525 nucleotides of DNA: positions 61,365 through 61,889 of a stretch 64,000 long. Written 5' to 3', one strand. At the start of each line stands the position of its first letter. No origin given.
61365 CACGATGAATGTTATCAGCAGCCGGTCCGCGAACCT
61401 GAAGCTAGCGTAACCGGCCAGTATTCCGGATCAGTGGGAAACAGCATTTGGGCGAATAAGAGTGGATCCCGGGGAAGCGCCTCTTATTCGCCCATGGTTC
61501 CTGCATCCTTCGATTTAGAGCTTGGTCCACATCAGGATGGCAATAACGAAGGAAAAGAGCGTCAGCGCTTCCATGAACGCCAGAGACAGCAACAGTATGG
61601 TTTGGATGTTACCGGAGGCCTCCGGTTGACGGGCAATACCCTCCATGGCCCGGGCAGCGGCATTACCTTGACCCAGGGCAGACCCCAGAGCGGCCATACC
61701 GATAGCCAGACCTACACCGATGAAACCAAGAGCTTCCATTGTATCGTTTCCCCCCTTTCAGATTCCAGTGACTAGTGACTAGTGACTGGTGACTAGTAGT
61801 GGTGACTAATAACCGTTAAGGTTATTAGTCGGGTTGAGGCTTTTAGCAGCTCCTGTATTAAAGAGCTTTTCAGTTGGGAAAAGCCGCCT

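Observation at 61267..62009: STRR-like tandem heptanucleotide repeats adjacent to ribosome-binding sites throughout the window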

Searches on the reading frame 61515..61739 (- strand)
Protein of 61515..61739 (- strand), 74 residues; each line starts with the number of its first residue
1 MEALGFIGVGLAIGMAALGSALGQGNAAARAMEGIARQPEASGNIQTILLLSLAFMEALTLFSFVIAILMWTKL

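Call 11: find_encoding_contigs(protein=window:61515-61739:-, flank=10000, max_places=8)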
Protein window:61515-61739:- (74 aa): 4 contigs read that carry it; 4 places shown.
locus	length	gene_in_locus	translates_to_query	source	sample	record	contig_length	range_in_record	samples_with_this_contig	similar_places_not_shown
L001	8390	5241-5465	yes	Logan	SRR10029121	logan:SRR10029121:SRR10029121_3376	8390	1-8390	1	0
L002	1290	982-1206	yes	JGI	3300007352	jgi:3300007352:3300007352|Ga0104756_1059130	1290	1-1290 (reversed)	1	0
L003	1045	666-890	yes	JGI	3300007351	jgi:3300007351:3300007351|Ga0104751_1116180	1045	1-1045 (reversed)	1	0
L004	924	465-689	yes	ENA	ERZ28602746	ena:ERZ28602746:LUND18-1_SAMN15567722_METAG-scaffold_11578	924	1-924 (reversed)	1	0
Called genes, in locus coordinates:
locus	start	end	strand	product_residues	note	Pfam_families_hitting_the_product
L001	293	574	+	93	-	-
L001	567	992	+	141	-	-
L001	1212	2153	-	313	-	PF07730:HisKA_3, PF02518:HATPase_c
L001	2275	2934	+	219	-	PF00072:Response_reg, PF00196:GerE, PF04545:Sigma70_r4 (weak), PF08281:Sigma70_r4_2, PF13384:HTH_23 (weak)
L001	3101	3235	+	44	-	-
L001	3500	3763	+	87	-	PF09527:ATPase_gene1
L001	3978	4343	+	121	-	PF03899:ATP-synt_I (weak)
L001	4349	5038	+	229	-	PF00119:ATP-synt_A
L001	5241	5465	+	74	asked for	PF00137:ATP-synt_C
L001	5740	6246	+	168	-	PF00430:ATP-synt_B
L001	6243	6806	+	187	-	PF00213:OSCP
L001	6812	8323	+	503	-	PF02874:ATP-synt_ab_N, PF00006:ATP-synt_ab, PF00306:ATP-synt_ab_C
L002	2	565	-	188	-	?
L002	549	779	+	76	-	-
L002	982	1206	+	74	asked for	PF00137:ATP-synt_C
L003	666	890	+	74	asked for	PF00137:ATP-synt_C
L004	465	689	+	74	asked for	PF00137:ATP-synt_C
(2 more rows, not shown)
